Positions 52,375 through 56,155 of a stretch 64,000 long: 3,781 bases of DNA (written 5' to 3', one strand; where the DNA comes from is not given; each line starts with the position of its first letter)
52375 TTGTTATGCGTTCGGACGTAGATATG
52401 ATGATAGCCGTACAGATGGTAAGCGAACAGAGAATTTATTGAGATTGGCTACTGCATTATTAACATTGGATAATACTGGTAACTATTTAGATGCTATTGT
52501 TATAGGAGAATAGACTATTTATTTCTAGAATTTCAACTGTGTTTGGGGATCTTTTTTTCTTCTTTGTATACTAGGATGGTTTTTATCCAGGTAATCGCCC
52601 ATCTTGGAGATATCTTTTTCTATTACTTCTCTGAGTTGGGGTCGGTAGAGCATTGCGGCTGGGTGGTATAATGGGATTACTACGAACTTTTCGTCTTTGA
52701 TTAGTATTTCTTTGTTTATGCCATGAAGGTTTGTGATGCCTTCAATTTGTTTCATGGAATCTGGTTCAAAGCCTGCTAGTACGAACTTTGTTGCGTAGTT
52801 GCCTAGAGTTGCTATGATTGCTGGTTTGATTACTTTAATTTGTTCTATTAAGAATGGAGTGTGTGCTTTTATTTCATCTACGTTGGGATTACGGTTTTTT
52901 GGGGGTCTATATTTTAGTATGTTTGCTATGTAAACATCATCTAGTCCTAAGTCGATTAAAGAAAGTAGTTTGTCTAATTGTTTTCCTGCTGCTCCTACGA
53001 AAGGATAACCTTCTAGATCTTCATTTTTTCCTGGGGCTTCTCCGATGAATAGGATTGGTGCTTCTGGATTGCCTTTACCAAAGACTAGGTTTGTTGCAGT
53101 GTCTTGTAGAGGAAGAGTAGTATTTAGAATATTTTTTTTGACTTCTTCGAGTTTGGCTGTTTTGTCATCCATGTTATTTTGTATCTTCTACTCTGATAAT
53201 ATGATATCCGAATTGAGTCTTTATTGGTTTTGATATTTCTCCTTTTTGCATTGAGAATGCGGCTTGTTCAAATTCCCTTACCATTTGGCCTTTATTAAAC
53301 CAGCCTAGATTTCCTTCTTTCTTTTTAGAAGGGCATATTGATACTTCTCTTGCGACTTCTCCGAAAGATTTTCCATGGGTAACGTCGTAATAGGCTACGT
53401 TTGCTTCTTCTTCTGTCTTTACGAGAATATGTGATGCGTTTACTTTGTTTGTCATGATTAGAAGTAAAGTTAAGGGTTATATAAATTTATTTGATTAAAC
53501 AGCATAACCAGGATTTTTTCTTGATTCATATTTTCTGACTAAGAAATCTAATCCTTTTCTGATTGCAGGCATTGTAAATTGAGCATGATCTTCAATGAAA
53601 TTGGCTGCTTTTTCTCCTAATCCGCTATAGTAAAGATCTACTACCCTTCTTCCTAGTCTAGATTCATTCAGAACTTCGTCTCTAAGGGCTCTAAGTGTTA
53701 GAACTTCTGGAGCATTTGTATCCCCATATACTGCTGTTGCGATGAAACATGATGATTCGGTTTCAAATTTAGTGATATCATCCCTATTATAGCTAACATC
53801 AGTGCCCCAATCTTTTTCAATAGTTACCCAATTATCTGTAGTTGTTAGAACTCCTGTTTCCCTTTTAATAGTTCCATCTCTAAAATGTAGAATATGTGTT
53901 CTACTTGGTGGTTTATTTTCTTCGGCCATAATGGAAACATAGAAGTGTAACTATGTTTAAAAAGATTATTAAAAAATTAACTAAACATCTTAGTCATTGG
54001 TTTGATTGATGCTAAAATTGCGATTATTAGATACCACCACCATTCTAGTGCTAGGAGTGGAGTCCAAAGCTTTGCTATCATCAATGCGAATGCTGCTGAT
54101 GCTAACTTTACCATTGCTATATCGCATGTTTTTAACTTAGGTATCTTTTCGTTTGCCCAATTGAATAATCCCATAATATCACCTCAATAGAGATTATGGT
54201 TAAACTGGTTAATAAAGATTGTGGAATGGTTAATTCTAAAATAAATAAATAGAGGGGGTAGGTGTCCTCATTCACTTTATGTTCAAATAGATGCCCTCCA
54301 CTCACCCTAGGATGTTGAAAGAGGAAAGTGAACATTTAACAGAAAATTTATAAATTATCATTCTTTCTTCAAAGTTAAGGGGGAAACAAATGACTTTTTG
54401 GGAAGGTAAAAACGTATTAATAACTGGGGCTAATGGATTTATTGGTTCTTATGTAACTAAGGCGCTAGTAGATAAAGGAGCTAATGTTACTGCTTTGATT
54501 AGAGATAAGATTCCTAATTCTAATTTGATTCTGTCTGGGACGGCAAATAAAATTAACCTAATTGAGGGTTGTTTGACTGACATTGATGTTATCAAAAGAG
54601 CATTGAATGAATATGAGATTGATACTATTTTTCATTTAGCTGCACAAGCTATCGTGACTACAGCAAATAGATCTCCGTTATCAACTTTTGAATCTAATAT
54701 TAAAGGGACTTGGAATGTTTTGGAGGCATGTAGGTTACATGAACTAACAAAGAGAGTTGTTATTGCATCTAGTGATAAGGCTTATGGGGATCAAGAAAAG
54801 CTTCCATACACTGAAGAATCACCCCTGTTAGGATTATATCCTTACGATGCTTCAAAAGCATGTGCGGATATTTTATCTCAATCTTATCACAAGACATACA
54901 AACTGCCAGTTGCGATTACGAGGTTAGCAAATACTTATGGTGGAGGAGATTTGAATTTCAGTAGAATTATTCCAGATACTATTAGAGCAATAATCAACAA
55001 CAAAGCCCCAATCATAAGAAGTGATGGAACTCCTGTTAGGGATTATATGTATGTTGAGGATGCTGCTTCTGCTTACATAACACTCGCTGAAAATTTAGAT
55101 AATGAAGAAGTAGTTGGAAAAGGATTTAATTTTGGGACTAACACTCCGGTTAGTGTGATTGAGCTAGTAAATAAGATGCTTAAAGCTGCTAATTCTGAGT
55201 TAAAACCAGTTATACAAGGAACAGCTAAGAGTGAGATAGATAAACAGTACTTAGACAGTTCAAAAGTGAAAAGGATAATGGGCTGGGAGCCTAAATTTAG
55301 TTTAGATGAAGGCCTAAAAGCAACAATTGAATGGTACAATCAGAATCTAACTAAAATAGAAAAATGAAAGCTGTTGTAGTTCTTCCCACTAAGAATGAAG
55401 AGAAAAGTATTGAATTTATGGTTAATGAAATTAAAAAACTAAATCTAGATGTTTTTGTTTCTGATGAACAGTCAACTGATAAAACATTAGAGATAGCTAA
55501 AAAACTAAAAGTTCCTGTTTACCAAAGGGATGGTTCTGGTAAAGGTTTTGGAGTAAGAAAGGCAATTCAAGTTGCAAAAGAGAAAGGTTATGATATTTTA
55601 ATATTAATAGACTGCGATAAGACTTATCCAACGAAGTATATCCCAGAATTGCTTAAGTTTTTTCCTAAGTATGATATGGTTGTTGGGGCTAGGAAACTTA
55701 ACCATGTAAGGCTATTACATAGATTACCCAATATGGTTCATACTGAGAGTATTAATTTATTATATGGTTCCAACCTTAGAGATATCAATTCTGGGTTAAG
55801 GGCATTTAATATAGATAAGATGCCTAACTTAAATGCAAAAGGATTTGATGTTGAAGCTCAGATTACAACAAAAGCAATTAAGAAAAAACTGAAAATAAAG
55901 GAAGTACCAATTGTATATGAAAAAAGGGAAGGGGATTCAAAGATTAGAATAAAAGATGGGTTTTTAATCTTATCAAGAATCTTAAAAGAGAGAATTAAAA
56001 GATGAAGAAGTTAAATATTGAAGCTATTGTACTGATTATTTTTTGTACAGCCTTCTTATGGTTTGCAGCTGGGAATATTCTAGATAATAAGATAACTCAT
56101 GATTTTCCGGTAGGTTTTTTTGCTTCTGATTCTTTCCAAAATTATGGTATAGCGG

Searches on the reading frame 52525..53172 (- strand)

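Call 74: search_protein_families(library=pfam, proteins=[window:52525-53172:-], max_evalue=0.001)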
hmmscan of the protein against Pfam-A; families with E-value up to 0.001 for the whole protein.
window:52525-53172:- (215 aa): 1 family
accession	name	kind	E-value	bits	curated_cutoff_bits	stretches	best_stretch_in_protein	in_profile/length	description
PF03167.25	UDG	-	4.1e-32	111.6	24.3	1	31-180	1-127/141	Uracil DNA glycosylase superfamily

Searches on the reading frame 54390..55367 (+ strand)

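Call 53: search_protein_families(library=pfam, proteins=[window:54390-55367:+], max_evalue=0.0001)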
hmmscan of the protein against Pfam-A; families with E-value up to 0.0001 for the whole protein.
window:54390-55367:+ (325 aa): 9 families
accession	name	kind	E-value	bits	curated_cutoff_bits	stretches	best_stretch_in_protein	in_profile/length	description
PF16363.11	GDP_Man_Dehyd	-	1.6e-58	199.2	27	1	10-311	1-331/332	GDP-mannose 4,6 dehydratase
PF01370.27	Epimerase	-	3.4e-55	187.5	20.9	1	9-240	1-232/240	NAD dependent epimerase/dehydratase family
PF01073.25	3Beta_HSD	-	9.7e-20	71.2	22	1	10-272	1-273/280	3-beta hydroxysteroid dehydrogenase/isomerase family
PF02719.21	Polysacc_synt_2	-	3.4e-17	63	20.2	1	9-272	1-252/293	Polysaccharide biosynthesis protein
PF04321.23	RmlD_sub_bind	-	2.5e-14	53.5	27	1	8-276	2-243/287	RmlD substrate binding domain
PF07993.18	NAD_binding_4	-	1.4e-11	44.5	20.1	1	11-184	1-209/258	Male sterility protein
PF13460.12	NAD_binding_10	-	1.3e-10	41.9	27.2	1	13-165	1-134/184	NAD(P)H-binding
PF05368.20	NmrA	-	2.5e-08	34.3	27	1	7-74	3-69/298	NmrA-like family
PF08659.16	KR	-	1.2e-06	29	22.6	1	9-141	3-150/180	KR domain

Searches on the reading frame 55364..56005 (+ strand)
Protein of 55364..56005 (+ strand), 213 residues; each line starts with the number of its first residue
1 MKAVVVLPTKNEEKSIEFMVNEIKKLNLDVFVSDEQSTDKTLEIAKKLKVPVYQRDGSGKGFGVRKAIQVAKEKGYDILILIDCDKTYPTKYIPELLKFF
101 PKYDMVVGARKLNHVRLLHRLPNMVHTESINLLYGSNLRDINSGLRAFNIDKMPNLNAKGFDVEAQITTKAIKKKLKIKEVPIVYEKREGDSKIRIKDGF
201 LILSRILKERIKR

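Call 53: search_protein_families(library=pfam, proteins=[window:55364-56005:+], max_evalue=0.0001)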
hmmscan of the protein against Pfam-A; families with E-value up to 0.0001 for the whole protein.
window:55364-56005:+ (213 aa): 1 family
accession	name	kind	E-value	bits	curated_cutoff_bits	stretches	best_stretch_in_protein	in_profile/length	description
PF00535.33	Glycos_transf_2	-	2.8e-16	60.3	23.3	1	5-113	2-118/168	Glycosyl transferase family 2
